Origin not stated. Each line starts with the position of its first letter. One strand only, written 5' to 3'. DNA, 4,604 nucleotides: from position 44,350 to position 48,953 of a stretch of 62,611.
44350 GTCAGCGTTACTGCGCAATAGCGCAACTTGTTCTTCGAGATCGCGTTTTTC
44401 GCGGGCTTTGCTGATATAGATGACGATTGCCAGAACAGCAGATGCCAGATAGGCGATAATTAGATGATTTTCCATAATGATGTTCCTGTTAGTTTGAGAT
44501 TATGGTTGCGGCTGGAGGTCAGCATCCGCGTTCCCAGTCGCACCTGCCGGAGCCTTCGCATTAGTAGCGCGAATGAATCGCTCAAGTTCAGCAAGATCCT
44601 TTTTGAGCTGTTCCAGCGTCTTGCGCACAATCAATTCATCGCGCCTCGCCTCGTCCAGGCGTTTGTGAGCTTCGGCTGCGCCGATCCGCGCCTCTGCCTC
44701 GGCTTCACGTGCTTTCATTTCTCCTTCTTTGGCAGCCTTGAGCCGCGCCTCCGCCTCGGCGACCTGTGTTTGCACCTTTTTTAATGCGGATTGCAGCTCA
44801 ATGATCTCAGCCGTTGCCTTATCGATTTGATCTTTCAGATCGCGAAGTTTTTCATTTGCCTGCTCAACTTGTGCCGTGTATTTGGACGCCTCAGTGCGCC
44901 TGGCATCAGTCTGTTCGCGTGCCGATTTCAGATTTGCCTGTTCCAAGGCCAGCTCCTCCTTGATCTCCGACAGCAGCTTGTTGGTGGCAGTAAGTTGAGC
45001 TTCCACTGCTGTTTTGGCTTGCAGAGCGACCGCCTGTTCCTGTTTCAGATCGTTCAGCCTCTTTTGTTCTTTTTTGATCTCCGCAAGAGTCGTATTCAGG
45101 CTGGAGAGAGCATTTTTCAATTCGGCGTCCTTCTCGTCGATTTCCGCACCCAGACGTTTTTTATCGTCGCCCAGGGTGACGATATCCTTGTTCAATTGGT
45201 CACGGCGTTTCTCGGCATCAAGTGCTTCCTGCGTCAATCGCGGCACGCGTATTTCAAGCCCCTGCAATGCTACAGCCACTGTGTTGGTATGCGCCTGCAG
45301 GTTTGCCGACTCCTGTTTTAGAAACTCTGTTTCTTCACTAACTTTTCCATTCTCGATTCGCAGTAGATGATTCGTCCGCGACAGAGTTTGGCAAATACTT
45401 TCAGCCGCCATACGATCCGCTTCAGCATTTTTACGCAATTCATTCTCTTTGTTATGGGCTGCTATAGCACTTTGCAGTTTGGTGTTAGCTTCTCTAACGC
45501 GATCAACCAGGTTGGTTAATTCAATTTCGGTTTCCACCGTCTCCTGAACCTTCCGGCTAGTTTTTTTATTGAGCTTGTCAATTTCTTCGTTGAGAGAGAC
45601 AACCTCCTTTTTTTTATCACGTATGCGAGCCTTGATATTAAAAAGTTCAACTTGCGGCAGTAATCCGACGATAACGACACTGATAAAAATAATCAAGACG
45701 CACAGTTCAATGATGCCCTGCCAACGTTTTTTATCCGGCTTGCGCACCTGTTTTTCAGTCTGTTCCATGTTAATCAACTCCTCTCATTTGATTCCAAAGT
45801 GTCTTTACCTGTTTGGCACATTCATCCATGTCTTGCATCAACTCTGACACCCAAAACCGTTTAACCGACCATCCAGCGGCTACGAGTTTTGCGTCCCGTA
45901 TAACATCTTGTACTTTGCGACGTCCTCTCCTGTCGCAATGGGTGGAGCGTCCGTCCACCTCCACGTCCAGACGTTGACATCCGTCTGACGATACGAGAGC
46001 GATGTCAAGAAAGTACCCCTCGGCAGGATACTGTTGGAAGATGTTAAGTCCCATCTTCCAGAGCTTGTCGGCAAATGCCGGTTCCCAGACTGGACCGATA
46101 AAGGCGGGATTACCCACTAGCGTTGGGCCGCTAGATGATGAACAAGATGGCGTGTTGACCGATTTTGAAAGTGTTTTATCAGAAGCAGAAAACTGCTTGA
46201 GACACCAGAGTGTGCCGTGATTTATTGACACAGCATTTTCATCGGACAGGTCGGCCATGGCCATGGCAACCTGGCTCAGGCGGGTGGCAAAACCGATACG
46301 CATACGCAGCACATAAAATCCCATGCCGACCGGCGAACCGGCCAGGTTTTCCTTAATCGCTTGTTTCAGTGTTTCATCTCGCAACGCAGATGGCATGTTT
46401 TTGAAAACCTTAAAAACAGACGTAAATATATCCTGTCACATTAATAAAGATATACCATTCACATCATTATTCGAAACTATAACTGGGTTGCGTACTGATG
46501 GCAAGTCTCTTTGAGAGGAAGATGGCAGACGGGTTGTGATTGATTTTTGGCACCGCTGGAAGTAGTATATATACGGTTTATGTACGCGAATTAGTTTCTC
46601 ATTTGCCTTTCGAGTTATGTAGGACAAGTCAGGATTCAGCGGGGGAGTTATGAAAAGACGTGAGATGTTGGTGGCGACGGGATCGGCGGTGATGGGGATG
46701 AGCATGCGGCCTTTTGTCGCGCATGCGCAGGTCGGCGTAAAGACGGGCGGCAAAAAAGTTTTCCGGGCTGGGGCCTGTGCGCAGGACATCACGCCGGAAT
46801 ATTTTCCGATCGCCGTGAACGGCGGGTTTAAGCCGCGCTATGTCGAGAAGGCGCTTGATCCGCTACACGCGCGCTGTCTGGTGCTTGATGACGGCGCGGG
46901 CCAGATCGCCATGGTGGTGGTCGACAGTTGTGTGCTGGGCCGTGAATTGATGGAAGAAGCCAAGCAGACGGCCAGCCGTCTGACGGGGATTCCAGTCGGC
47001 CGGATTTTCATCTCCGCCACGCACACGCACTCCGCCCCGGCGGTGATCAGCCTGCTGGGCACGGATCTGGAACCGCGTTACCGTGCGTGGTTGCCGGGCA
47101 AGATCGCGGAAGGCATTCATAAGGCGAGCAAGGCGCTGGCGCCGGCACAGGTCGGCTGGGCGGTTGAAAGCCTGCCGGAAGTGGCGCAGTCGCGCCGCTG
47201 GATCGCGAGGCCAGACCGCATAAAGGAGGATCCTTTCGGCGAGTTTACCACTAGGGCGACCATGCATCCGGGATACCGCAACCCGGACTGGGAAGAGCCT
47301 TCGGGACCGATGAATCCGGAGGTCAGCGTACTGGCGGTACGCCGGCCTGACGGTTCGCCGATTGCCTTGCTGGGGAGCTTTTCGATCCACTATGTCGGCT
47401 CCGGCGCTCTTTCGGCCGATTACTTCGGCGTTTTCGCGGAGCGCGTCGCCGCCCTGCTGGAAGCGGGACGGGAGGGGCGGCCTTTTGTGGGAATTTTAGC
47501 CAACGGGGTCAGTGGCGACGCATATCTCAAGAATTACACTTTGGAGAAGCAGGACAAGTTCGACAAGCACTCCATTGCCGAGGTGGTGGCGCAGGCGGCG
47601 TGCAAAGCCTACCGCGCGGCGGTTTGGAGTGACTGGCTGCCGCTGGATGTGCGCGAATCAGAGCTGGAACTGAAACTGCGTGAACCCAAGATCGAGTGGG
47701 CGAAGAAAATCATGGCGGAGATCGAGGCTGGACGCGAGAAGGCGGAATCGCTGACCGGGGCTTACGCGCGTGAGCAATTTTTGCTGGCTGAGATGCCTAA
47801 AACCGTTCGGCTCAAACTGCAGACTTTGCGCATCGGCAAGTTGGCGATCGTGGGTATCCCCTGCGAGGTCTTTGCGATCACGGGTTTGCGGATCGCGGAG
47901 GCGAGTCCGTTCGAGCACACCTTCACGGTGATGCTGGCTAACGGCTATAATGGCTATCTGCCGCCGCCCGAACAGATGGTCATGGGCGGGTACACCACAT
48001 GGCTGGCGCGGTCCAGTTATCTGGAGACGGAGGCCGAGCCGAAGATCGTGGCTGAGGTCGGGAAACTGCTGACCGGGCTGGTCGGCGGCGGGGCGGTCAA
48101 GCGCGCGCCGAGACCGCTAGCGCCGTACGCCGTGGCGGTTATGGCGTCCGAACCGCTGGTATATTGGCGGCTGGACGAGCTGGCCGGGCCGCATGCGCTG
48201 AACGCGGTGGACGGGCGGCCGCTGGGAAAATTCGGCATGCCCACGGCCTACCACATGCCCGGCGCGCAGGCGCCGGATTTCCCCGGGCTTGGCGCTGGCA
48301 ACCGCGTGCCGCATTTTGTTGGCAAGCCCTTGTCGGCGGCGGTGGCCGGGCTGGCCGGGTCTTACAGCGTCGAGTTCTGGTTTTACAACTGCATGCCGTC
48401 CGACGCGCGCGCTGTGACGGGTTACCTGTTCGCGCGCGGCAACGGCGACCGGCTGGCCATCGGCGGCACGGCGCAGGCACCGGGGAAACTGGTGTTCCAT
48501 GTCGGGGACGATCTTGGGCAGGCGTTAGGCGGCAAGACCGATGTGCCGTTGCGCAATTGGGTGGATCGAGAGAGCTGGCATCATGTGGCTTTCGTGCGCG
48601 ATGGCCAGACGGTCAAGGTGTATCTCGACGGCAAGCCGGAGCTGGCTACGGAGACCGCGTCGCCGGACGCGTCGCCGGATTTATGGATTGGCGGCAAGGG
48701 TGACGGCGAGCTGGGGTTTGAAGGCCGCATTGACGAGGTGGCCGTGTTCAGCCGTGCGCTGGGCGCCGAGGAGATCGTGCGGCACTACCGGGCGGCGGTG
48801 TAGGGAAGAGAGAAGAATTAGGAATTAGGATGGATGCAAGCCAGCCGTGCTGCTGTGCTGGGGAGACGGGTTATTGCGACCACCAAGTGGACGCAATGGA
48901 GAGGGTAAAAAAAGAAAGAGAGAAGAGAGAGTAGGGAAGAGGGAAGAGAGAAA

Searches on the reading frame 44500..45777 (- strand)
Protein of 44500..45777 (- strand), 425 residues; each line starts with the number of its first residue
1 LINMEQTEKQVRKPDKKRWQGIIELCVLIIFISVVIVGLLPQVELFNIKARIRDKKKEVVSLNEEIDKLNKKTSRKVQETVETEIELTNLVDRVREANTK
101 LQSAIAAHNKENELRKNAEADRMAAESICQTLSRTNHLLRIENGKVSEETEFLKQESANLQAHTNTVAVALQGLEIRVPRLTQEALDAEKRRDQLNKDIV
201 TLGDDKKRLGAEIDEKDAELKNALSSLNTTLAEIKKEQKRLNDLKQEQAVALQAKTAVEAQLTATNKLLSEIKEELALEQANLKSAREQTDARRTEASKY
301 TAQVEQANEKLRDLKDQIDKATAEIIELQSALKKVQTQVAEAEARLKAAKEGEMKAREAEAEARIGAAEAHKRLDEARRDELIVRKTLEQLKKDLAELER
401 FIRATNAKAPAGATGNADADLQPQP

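Call 4: search_protein_families(library=pfam, proteins=[window:44500-45777:-], max_evalue=1)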
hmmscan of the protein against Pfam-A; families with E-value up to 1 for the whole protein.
window:44500-45777:- (425 aa): 6 families
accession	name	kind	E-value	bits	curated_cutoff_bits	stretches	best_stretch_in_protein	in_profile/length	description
PF18595.6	Nuf2_DHR10-like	-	0.005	17.3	28.4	1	296-365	44-112/117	Nuf2, DHR10-like domain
PF06818.20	Fez1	-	0.0052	17.7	34.4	2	195-320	29-154/199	Fez1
PF04977.20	DivIC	-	0.015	15.5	28.9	1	27-72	1-46/80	Septum formation initiator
PF13747.11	DUF4164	-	0.019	15.8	27.2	1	157-221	3-63/89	Domain of unknown function (DUF4164)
PF15619.11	Lebercilin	-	0.1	12.6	34.3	2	216-400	12-191/193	Ciliary protein causing Leber congenital amaurosis disease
PF09720.15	Unstab_antitox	-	0.36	11.3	23.3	1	336-360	28-52/54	Putative addiction module component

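Call 5: search_protein_families(library=padloc, proteins=[window:44500-45777:-], max_evalue=1)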
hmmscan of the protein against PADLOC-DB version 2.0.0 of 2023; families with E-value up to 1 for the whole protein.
window:44500-45777:- (425 aa): 16 families
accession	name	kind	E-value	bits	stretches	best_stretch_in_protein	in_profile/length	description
PDLC03865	LmuB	-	0.0015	14.8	2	90-399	525-840/1007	-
PDLC00580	JetC3|JetC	-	0.0025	14.1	2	255-403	251-399/1068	DUF3584 domain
PDLC00551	JetC2|JetC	-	0.0057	12.5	1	178-404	743-974/1365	DUF3584 domain; MukB-like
PDLC00519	JetC1|JetC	-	0.0058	12.9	2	48-243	268-448/1097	DUF3584 domain; MukB-like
PDLC03861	LmuB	-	0.0096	11.9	1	52-396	630-976/1213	-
PDLC02740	PbeC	-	0.011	12.6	1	110-396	224-505/648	PbeC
PDLC03863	LmuB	-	0.025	11.3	3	48-248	239-441/610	-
PDLC03868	LmuB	-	0.03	10.6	2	215-408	528-716/1035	-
PDLC00582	JetC3|JetC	-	0.032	10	1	45-378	779-1091/1472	DUF3584 domain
PDLC02668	DndD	-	0.049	10.6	1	106-397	223-509/659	DndD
PDLC00553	JetC2|JetC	-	0.073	8.9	1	211-411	748-949/1361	DUF3584 domain; MukB-like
PDLC00581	JetC3|JetC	-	0.12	8.1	1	222-405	747-924/1473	DUF3584 domain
PDLC03860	LmuB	-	0.22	8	1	183-399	185-403/565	-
PDLC00518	JetC1|JetC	-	0.29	6.9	2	81-271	261-454/1112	DUF3584 domain; MukB-like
PDLC00550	JetC2|JetC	-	0.56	5.8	1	183-406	735-956/1355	DUF3584 domain; MukB-like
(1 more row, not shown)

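Call 38: search_protein_families(library=ncbifam, proteins=[window:44500-45777:-], max_evalue=0.1)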
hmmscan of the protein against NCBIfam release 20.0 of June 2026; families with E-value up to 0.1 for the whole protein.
window:44500-45777:- (425 aa): 10 families
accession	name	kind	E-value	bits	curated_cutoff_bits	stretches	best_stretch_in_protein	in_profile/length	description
TIGR02168.1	SMC_prok_B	equivalog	1.2e-09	36.6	567.35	1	148-400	679-931/1181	chromosome segregation protein SMC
TIGR02169.1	SMC_prok_A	equivalog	1.6e-07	29.5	729.4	1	145-405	228-489/1165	chromosome segregation protein SMC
TIGR04523.1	Mplasa_alph_rch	subfamily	3.9e-06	25.1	270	1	150-345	119-322/745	helix-rich protein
NF045487.1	ASRP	equivalog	3e-05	22.8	300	2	282-400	122-443/593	archaea-specific SMC-related protein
NF041035.1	Rad50_Halo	equivalog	0.0013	17.2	1000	1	151-406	195-446/883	DNA double-strand break repair ATPase Rad50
NF003422.0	PRK04863.1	equivalog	0.0015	16.2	699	1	220-407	916-1102/1486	chromosome partition protein MukB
NF007279.0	PRK09738.1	subfamily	0.0062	16.4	73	1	25-62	10-45/52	type I toxin-antitoxin system Hok family toxin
NF003034.1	PRK03918.1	equivalog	0.023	12.7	700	1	218-401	528-709/878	DNA double-strand break repair ATPase Rad50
NF041034.1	Rad50_Sulf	equivalog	0.039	11.8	1000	1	44-288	448-698/872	DNA double-strand break repair ATPase Rad50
NF002572.0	PRK02224.1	equivalog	0.044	12.1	1087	0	49-394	205-545/888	DNA double-strand break repair ATPase Rad50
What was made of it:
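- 44500..45777 (-): CnuA-like coiled-coil protein (425 aa) with an N-terminal hydrophobic helix (residues 22-40). Only coiled-coil/SMC-type weak hits (calls 4, 5, 38).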

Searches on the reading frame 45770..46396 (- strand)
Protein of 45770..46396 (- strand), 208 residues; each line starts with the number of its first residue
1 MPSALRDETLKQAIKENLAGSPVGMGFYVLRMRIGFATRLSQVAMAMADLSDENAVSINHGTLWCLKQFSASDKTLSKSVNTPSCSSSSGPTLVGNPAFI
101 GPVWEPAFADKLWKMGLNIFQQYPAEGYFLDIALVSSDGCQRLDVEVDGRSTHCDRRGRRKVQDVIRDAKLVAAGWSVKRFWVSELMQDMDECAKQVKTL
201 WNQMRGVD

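Call 4: search_protein_families(library=pfam, proteins=[window:45770-46396:-], max_evalue=1)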
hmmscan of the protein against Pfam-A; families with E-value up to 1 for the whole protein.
window:45770-46396:- (208 aa): 3 families
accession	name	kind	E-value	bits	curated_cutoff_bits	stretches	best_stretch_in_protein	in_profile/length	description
PF18741.7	MTES_1575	-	1.1e-11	45.1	38.2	1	108-197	5-92/96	REase_MTES_1575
PF04480.18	DUF559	-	1.1e-07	32.1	20.6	1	116-198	32-105/109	Protein of unknown function (DUF559)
PF01484.22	Col_cuticle_N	-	0.34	11.5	23.5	1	184-204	30-50/50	Nematode cuticle collagen N-terminal domain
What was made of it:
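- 45770..46396 (-): Standalone Vsr-like PD-(D/E)xK nuclease (208 aa; domain in residues ~105-200). It takes the place of the Vsr domain fused to the CnuH helicase in canonical Type III-B CoCoNuTs. Pfam MTES_1575 1.1e-11 and DUF559 1.1e-7 (call 4).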

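Call 5: search_protein_families(library=padloc, proteins=[window:45770-46396:-], max_evalue=1)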
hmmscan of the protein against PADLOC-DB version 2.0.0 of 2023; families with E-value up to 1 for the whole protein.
window:45770-46396:- (208 aa): 2 families
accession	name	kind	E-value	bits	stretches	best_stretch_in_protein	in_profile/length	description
PDLC05009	PDC-S37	-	3.1e-06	23.2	1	105-201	1242-1338/1550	-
PDLC02194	Hhe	-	4.5e-05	18.8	1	105-196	1684-1775/1911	-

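Call 38: search_protein_families(library=ncbifam, proteins=[window:45770-46396:-], max_evalue=0.1)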
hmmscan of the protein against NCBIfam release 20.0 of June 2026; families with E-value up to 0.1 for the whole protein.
window:45770-46396:- (208 aa): 3 families
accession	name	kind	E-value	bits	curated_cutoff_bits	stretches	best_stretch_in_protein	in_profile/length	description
NF058533.1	antiphage_ProA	equivalog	3.8e-06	24.6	1500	1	105-203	1607-1705/1903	anti-phage protein ProA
NF042953.1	Hhe_antiphage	equivalog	0.00043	17.8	2000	1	106-193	1585-1672/1797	DUF4011 domain-containing anti-phage protein Hhe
NF007294.0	PRK09767.1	equivalog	0.0035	17.4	218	1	120-189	38-98/117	DUF559 domain-containing protein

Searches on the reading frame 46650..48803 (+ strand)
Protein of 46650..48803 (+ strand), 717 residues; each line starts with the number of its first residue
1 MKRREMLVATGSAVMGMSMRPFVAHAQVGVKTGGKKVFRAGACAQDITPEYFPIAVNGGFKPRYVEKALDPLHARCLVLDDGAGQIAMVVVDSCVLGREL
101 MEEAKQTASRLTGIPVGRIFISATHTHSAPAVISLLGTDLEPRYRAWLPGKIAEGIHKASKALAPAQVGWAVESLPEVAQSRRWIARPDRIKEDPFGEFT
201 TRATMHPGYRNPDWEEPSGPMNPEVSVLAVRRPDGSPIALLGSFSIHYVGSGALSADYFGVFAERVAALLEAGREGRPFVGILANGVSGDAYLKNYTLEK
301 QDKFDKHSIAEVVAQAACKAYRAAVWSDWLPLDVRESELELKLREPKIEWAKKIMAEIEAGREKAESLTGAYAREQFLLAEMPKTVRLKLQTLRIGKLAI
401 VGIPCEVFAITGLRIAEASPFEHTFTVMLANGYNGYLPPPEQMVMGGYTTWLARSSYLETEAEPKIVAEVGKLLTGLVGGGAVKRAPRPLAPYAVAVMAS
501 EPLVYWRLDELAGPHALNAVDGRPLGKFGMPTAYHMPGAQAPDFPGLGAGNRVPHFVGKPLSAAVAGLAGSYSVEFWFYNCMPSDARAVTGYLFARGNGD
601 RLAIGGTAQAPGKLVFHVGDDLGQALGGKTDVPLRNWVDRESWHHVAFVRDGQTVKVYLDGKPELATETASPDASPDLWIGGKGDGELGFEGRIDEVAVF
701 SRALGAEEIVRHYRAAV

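Call 37: search_protein_families(library=pfam, proteins=[window:46650-48803:+], max_evalue=0.001)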
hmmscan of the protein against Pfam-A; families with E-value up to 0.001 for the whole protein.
window:46650-48803:+ (717 aa): 2 families
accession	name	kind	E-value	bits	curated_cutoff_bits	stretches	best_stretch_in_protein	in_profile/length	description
PF13385.13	Laminin_G_3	-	2.2e-19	70.6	27.6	1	569-709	16-150/151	Concanavalin A-like lectin/glucanases superfamily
PF04734.18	Ceramidase_alk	-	2.2e-06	27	32.1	0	38-133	1-101/509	Neutral/alkaline non-lysosomal ceramidase, N-terminal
